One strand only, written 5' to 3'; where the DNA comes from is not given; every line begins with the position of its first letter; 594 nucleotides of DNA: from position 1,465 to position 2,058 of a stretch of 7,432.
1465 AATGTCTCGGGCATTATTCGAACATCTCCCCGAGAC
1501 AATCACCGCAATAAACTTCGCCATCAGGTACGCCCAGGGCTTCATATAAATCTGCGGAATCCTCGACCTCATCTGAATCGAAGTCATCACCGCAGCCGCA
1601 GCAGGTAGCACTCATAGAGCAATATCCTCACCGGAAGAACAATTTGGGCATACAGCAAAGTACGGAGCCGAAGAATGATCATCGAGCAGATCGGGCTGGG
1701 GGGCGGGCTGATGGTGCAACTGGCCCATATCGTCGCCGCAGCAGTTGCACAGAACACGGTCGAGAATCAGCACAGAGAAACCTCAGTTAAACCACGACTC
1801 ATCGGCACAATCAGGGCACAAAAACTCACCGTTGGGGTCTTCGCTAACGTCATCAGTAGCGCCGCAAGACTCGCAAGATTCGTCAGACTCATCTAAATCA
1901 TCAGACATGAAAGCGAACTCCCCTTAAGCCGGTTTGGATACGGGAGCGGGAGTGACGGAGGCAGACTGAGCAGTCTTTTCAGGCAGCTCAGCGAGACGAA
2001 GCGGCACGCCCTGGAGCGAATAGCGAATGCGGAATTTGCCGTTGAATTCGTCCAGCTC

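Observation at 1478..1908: Three consecutive, translationally coupled, acidic CxxC...CxxC mini-proteins where Ff phages carry gVII/gIX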

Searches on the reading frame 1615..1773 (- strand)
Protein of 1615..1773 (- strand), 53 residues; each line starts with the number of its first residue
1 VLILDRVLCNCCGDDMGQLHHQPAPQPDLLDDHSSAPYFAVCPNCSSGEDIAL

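Call 4: search_protein_families(library=pfam, proteins=[window:1615-1773:-], max_evalue=1)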
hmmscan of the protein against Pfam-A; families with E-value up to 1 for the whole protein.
seq(53 aa): 1 family
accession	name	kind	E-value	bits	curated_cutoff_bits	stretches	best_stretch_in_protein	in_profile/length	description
PF03804.19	DUF325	-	0.23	11.7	28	0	30-51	73-94/137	Viral proteins of unknown function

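Call 31: search_protein_families(library=phrogs, proteins=[window:1615-1773:-], max_evalue=1)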
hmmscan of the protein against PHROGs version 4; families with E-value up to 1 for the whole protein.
seq(53 aa): 2 families
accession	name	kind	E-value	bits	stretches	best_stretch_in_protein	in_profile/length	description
phrog_9584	-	unknown function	3.9e-18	66.1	1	1-50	1-50/59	-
phrog_6795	-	moron, auxiliary metabolic gene and host takeover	0.23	12.4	1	11-46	29-61/111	Lar-like restriction alleviation protein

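Call 33: search_dna_similar(query=window:1615-1773:-, collection=phages, mode=protein, max_evalue=1, max_rows=40)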
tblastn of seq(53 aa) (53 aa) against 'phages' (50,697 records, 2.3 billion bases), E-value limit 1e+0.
Records with a match: 1; places in all: 1; records where one place covers at least 80% of the query: 1.
Best place of each record, by identity: <60% 1.
By first word of the organism name: Pseudomonas 1.
By host as written in the record: Pseudomonas aeruginosa 1.
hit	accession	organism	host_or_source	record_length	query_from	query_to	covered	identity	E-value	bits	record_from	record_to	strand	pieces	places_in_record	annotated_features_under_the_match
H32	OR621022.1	Pseudomonas phage 62-2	Pseudomonas aeruginosa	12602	1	51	96%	54.9%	3e-12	64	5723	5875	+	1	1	hypothetical protein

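Call 34: find_homologous_proteins(query=A3, max_evalue=1)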
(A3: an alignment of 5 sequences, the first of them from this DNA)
Query A3 (5 sequences) (53 aa, profile of the alignment): 73 proteins with E <= 1 among 75 candidates.
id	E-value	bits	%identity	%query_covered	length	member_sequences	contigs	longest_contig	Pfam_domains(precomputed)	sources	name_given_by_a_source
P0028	9.0e-32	127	60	89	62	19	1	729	-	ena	-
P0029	5.6e-31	124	60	89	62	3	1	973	-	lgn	-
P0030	1.1e-30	123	62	89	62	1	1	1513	-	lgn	-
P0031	2.5e-30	122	62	89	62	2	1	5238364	-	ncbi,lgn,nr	ncbi:hypothetical protein PSMEN_11595 [Ectopseudomonas mendocina]|nr:hypothetical protein PSMEN_1153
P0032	7.8e-29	117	62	89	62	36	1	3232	-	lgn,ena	-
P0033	1.4e-28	117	62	89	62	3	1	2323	-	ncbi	-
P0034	2.7e-28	116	60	85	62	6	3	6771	-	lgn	-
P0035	6.3e-28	115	60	89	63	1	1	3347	-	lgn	-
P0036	1.2e-27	114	62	85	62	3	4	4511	-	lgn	-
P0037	1.7e-27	113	61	87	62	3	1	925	-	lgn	-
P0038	2.9e-27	112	64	89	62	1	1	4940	-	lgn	-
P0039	6.8e-27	111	62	89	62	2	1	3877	-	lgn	-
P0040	1.8e-26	110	53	89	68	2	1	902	-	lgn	-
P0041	2.7e-25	106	62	89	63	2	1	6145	-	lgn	-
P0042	3.1e-25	106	60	85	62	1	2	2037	-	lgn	-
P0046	6.8e-22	95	83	89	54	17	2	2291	-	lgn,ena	-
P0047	1.6e-21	94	86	92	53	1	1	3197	-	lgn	-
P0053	1.9e-20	91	88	94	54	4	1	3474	-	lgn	-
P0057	3.1e-18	84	71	98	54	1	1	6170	-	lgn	-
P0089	3.0e-12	64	62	89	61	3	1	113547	-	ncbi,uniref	ncbi:hypothetical protein [Pseudomonas anguilliseptica]|uniref:hypothetical protein n=1 Tax=Pseudomo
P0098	2.6e-8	52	33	91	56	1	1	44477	-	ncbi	ncbi:MAG: hypothetical protein ACRCTL_12100 [Pseudomonas sp.]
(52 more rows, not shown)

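Call 35: find_encoding_contigs(protein=P0053, flank=5000, max_places=3)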
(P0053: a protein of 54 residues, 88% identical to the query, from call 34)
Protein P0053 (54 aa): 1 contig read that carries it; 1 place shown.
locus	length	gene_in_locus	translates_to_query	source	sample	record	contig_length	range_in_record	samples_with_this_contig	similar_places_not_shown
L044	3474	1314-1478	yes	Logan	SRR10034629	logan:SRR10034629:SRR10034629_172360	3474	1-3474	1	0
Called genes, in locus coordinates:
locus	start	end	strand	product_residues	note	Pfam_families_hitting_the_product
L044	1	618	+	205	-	?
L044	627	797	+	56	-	-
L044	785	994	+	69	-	-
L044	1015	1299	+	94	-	PF02303:Phage_DNA_bind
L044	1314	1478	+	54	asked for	-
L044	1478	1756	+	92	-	-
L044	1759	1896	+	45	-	PF25631:Inovirus_capsid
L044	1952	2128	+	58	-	PF25631:Inovirus_capsid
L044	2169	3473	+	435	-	?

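Call 36: find_encoding_contigs(protein=P0047, flank=5000, max_places=3)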
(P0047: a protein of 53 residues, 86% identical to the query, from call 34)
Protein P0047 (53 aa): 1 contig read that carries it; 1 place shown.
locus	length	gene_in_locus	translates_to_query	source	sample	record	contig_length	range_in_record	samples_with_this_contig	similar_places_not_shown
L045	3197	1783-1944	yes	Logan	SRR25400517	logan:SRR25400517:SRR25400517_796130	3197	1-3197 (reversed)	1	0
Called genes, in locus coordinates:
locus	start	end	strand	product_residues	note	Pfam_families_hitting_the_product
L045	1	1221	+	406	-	?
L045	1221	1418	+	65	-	-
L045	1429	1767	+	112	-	PF17426:Putative_G5P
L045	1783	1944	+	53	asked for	-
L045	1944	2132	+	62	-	-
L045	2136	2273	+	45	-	PF05356:Phage_Coat_B (weak)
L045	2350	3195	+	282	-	?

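Call 37: find_encoding_contigs(protein=P0057, flank=5000, max_places=3)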
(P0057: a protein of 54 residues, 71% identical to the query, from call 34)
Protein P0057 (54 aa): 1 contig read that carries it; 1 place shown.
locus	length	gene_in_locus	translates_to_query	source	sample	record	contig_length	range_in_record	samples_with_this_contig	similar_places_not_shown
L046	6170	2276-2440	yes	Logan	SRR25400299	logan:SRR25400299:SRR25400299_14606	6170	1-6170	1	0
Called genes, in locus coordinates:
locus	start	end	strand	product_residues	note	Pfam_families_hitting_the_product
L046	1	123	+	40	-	?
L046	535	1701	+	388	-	PF05155:G2P_X_C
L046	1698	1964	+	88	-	-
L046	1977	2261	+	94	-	PF02303:Phage_DNA_bind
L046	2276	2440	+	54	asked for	-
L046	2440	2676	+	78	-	-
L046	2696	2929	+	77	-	-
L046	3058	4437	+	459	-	-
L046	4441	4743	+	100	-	-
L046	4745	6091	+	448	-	PF05707:Zot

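Call 38: find_encoding_contigs(protein=P0046, flank=5000, max_places=3)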
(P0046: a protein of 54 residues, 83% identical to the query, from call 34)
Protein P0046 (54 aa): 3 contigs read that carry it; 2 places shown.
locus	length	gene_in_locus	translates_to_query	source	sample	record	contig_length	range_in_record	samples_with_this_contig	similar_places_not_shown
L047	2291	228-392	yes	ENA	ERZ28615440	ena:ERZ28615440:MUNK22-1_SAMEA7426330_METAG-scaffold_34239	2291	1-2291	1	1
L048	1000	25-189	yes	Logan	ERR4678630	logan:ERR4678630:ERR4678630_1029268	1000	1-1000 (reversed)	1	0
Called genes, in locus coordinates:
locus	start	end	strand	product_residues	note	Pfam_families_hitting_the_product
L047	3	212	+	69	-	?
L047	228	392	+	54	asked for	-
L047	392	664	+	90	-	-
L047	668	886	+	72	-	PF25631:Inovirus_capsid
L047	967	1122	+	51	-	PF25631:Inovirus_capsid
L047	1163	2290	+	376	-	?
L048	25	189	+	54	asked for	-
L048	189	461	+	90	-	-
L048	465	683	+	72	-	PF25631:Inovirus_capsid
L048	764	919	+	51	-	PF25631:Inovirus_capsid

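Call 39: get_annotated_region(hit=H32, flank=6000)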
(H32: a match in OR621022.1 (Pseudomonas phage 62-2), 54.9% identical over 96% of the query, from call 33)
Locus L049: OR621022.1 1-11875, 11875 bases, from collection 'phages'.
description: Pseudomonas phage 62-2, complete genome.
organism: Pseudomonas phage 62-2 (NCBI taxid 3082140)
taxonomy: Viruses; Monodnaviria; Loebvirae; Hofneiviricota; Faserviricetes; Tubulavirales
host: Pseudomonas aeruginosa; source: -; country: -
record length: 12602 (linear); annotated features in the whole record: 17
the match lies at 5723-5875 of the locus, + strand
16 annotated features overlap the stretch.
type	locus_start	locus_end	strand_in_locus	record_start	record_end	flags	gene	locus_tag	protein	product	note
repeat_region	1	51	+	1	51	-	-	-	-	-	-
CDS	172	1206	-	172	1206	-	-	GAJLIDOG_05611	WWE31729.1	putative OLD family nuclease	putative OLD family nuclease CDS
CDS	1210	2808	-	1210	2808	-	-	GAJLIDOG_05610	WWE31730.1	DNA double-strand break repair ATPase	DNA double-strand break repair rad50 ATPase CDS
CDS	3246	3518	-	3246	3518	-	-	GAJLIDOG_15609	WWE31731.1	repressor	repressor CDS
CDS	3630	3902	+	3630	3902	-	-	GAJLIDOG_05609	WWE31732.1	excisionase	excisionase CDS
CDS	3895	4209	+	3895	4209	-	-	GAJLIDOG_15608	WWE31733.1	hypothetical protein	hypothetical protein CDS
CDS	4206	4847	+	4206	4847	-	-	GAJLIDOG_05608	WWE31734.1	DNA cytosine methyltransferase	DNA cytosine methyltransferase CDS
CDS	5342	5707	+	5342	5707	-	-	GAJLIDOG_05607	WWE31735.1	DNA-binding protein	DNA-binding protein gp5-like CDS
CDS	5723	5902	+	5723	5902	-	-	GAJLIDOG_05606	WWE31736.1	hypothetical protein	hypothetical protein CDS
CDS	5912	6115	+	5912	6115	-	-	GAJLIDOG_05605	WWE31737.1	tail virion protein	tail virion protein gp7-like CDS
CDS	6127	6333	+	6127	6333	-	-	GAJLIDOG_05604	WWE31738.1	CoaB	coaB CDS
CDS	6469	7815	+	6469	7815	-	-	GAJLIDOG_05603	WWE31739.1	CoaA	coaA CDS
CDS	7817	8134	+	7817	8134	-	-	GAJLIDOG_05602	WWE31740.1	head virion protein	head virion protein gp6-like CDS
CDS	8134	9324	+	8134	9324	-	-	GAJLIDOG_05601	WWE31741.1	ZOT-like protein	ZOT-like CDS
CDS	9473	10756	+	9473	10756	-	-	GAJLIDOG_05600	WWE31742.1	replication protein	replication protein CDS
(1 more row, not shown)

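Call 55: search_solved_structures(query=A4, max_evalue=10, show_alignments=2)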
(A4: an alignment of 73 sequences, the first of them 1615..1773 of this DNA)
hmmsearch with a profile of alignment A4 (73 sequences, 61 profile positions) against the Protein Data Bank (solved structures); distinct sequences matched with E-value up to 10: 9.
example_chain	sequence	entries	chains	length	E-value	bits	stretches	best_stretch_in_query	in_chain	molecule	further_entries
2w2j_A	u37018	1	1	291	0.06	16.6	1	22-50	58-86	CARBONIC ANHYDRASE-RELATED PROTEIN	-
3qt1_I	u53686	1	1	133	0.061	16.5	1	16-54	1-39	DNA-directed RNA polymerase II subunit RPB9, DNA-directed RNA polymerase III subunit RPC10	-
2i13_A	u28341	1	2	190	0.26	14.5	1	8-58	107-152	Aart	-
4i7h_A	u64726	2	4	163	0.65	13.2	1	38-57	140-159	peroxide stress sensing regulator | Peroxide stress regulator PerR, FUR family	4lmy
2q7z_A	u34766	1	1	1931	2.1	11.6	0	11-28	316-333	Complement receptor type 1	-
1mey_C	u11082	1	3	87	2.2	11.6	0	42-59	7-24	CONSENSUS ZINC FINGER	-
9v1j_sC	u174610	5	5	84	3.3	11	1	6-21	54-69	Small ribosomal subunit protein eS27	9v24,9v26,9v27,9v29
9v21_sC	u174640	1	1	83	3.5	10.9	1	6-21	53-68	Small ribosomal subunit protein eS27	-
2yt5_A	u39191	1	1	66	8.4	9.7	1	6-36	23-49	Metal-response element-binding transcription factor 2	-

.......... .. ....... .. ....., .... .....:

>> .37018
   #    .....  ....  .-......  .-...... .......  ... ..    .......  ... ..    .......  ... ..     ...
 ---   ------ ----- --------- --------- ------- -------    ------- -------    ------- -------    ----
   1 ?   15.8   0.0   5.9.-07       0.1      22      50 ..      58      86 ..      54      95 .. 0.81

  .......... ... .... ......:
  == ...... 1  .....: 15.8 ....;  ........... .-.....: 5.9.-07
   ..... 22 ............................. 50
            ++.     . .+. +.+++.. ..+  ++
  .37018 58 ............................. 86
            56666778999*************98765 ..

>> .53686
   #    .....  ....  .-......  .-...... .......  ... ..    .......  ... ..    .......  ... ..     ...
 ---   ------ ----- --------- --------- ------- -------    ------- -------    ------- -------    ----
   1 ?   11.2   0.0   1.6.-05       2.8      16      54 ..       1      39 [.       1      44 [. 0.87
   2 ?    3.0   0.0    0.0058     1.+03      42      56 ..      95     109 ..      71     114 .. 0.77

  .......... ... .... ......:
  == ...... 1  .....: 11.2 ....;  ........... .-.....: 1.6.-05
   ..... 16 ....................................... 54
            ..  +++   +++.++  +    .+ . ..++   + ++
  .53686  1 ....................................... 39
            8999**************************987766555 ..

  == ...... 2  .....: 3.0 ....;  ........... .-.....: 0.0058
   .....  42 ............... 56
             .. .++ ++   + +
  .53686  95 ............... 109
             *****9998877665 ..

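Call 60: find_related_loci(query=A3, collection=genome_contigs, flank=5000)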
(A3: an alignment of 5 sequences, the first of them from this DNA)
Query A3 (53 aa) in genome_contigs; peptide patterns used: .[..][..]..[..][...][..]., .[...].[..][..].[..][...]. (x = any residue, [..] = any of these).
207 stretches matched a pattern; 4 encode a relative of the query (tblastn E <= 1e-3); 4 distinct loci.
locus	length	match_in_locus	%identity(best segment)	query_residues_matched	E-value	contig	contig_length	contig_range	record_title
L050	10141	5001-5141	64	1-47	2e-16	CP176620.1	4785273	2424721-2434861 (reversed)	Ectopseudomonas mendocina strain FJFQ21PNM24 chromosome, complete genome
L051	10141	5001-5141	64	1-47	2e-16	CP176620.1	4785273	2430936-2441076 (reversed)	Ectopseudomonas mendocina strain FJFQ21PNM24 chromosome, complete genome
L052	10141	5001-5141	62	1-47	3e-16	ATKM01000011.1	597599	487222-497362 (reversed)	Pseudomonas sp. P818 P818-scaffold12, whole genome shotgun sequence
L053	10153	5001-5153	42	1-52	6e-9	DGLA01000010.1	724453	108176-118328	MAG TPA_asm: Stutzerimonas stutzeri isolate UBA4556 UBA4556_contig_19, whole genome shotgun sequence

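Call 61: predict_structure(alignment_id=A4)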
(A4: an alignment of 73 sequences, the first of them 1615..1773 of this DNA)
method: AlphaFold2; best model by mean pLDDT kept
length: 53 residues; sequences in the alignment: 73
mean_pLDDT: 64.3   pTM: 0.38
mean pLDDT of the five models: 64.3, 62.9, 62.8, 58.0, 57.3
residues with pLDDT >= 90: 0; 70-90: 19; 50-70: 29; < 50: 5
segments of 3 or more residues with pLDDT < 50: 1-3
pLDDT, mean of each block of 10 residues (from residue 1): 61 68 60 69 69 46
secondary structure, 60 per line:
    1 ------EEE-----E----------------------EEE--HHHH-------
elements in order: E7-9 E38-40 H43-46

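Call 67: fold_search(model_id=the predicted structure, library=pdb)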
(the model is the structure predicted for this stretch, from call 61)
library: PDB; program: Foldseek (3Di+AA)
matches with E <= 10: 7; with E <= 0.001: 0
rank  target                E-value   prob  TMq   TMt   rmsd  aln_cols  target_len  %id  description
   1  2fe3_A                2.5e+00  0.12  0.43  0.18   6.5        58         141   21  The crystal structure of bacillus subtilis PerR-Zn reveals a novel Zn(Cys)4 Structural redox switch (released 2006-12-19)
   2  2rgv_A                3.3e+00  0.11  0.44  0.18   6.4        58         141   21  The crystal structure of PerR-Ox highlights 2-oxo-Histidine formation (released 2008-10-14)
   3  7ne9_AAA              3.3e+00  0.06  0.32  0.15   7.7        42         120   21  A single sensor controls large variations in zinc quotas in a marine cyanobacterium (released 2022-03-02)
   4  2fe3_B                4.4e+00  0.08  0.39  0.16   7.2        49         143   20  The crystal structure of bacillus subtilis PerR-Zn reveals a novel Zn(Cys)4 Structural redox switch (released 2006-12-19)
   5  2xig_B                5.8e+00  0.08  0.44  0.18   5.2        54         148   17  The structure of the Helicobacter pylori ferric uptake regulator Fur reveals three functional metal binding sites (released 2011-01-19)
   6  2o03                  7.2e+00  0.04  0.37  0.17   5.8        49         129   18  Crystal structure of FurB from M. tuberculosis- a Zinc uptake regulator (released 2007-02-13)
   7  7ne9_CCC              8.3e+00  0.03  0.34  0.17   7.4        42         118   24  A single sensor controls large variations in zinc quotas in a marine cyanobacterium (released 2022-03-02)

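Call 71: search_protein_families(library=ncbifam, proteins=[window:1615-1773:-], max_evalue=1)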
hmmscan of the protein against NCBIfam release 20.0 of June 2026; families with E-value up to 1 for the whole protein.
seq(53 aa): 0 families

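Call 89: find_encoding_contigs(protein=P0098, flank=4000, max_places=2)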
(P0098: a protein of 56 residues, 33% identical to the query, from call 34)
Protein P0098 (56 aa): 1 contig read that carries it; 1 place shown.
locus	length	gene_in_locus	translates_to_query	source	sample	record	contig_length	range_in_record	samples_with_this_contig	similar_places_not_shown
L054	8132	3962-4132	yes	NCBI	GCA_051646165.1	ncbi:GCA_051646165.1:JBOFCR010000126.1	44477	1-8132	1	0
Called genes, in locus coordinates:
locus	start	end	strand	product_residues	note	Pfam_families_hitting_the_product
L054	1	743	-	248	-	PF01301:Glyco_hydro_35, PF02449:Glyco_hydro_42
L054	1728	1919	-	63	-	-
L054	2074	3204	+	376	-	PF05155:G2P_X_C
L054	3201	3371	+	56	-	-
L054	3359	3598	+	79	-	-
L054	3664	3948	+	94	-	PF17878:ssDBP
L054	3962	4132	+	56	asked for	-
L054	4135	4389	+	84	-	-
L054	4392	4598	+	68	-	-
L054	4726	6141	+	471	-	-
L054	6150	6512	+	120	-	PF10734:DUF2523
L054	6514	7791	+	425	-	PF05707:Zot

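Call 90: find_encoding_contigs(protein=P0089, flank=4000, max_places=2)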
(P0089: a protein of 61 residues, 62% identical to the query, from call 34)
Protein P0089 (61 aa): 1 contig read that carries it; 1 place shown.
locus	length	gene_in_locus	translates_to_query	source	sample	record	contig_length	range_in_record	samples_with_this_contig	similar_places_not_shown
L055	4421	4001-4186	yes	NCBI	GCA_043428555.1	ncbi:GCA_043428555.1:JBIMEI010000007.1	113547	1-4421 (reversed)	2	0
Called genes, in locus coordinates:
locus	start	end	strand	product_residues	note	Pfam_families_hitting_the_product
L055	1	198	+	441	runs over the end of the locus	-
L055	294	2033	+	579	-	PF02463:SMC_N (weak), PF11398:DUF2813 (faint), PF13175:AAA_15, PF13476:AAA_23, PF13514:AAA_27 (weak), PF13304:AAA_21, PF20469:OLD-like_TOPRIM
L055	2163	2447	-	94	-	-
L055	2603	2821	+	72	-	-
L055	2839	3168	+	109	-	PF17525:DUF5447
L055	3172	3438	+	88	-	-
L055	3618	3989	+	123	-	-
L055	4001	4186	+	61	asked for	-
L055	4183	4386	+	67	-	-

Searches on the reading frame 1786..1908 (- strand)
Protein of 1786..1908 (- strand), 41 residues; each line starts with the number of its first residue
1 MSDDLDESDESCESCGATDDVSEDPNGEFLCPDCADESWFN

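Call 4: search_protein_families(library=pfam, proteins=[window:1786-1908:-], max_evalue=1)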
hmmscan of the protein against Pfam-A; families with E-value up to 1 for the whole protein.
seq(41 aa): 15 families
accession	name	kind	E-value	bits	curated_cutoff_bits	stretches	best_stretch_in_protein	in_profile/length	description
PF06827.20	zf-FPG_IleRS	-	0.00035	20.8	21.3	1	12-35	4-28/30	Zinc finger found in FPG and IleRS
PF15777.11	Anti-TRAP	-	0.00093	19.6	32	1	4-39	5-41/59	Tryptophan RNA-binding attenuator protein inhibitory protein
PF08271.17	Zn_Ribbon_TF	-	0.0045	17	29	1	12-34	3-25/43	TFIIB zinc-binding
PF23550.1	zf_Tbcl_Rhp7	-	0.0047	16.9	27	1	23-37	22-36/39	DNA repair protein rhp7 treble clef domain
PF24458.1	DUF7573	-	0.027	14.9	30.2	1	8-35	10-37/39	Domain of unknown function (DUF7573)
PF18912.6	DZR_2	-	0.051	13.9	27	1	11-38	9-31/56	Double zinc ribbon domain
PF00320.33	GATA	-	0.06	13.4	26.8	1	12-34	1-26/36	GATA zinc finger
PF13248.11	Zn_ribbon_3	-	0.092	12.7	27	1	5-17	12-24/26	zinc-ribbon domain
PF01155.25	HypA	-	0.13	12.8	28.9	1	11-37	72-95/112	Hydrogenase/urease nickel incorporation, metallochaperone, hypA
PF25206.1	DUF7836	-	0.15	12.4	26.7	0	4-23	23-44/59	Domain of unknown function (DUF7836)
PF07754.17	HVO_2753_ZBP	-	0.24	11.7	33.2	1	12-36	1-24/46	Small zinc finger protein HVO_2753-like, Zn-binding pocket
PF22109.2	Zn_ribbon_tTFIIB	-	0.29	11.5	28.6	1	10-35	10-36/40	Transcription factor IIB, zinc ribbon, Trypanosome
PF23547.1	Zn_ribbon_FGT1_1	-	0.42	10.7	27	1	28-35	20-27/35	FORGETTER1 first zinc ribbon domain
PF09723.15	Zn_ribbon_8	-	0.72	10.4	34.4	0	6-18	23-35/41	Zinc ribbon domain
PF24440.1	DUF7559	-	0.87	10.3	27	0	1-22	27-48/52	Family of unknown function (DUF7559)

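Call 10: find_homologous_proteins(query=window:1786-1908:-, max_evalue=10)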
Query seq(41 aa) (41 aa): 1 proteins with E <= 10 among 1 candidates.
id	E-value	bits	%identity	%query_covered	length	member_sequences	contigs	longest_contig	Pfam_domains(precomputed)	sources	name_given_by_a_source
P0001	5.1e-19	84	100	100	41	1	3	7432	-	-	-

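Call 31: search_protein_families(library=phrogs, proteins=[window:1786-1908:-], max_evalue=1)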
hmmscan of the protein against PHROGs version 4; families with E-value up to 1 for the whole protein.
seq(41 aa): 7 families
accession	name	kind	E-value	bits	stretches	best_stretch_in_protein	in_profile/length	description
phrog_34442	-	unknown function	0.018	16.2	1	7-35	4-33/58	-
phrog_6739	-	unknown function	0.028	15.7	1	7-37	120-149/158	-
phrog_23053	-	unknown function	0.17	12.2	1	2-35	222-255/367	-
phrog_18256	-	unknown function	0.19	12.7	1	12-35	3-27/68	-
phrog_32704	-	unknown function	0.19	12.6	1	12-34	4-27/36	-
phrog_4681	-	moron, auxiliary metabolic gene and host takeover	0.22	12.5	1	8-37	48-78/87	antitoxin from a toxin-antitoxin system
phrog_15572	-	unknown function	0.28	12.3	1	12-35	3-25/59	-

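Call 71: search_protein_families(library=ncbifam, proteins=[window:1786-1908:-], max_evalue=1)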
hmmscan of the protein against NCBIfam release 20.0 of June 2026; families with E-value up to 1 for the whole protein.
seq(41 aa): 4 families
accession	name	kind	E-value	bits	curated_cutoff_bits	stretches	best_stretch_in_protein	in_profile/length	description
NF041909.1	HVO_2753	equivalog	0.00038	20.3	80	1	1-36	1-34/59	HVO_2753 family zinc finger protein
NF011481.0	PRK14890.1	equivalog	0.00099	19.1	61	1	7-37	7-36/61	putative Zn-ribbon RNA-binding protein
NF041911.1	HVO_0649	equivalog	0.041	13.8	70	1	3-21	16-34/65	HVO_0649 family zinc finger protein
TIGR02578.2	cas_TM1811_Csm1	equivalog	0.23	10.1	170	1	4-38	376-409/753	type III-A CRISPR-associated protein Cas10/Csm1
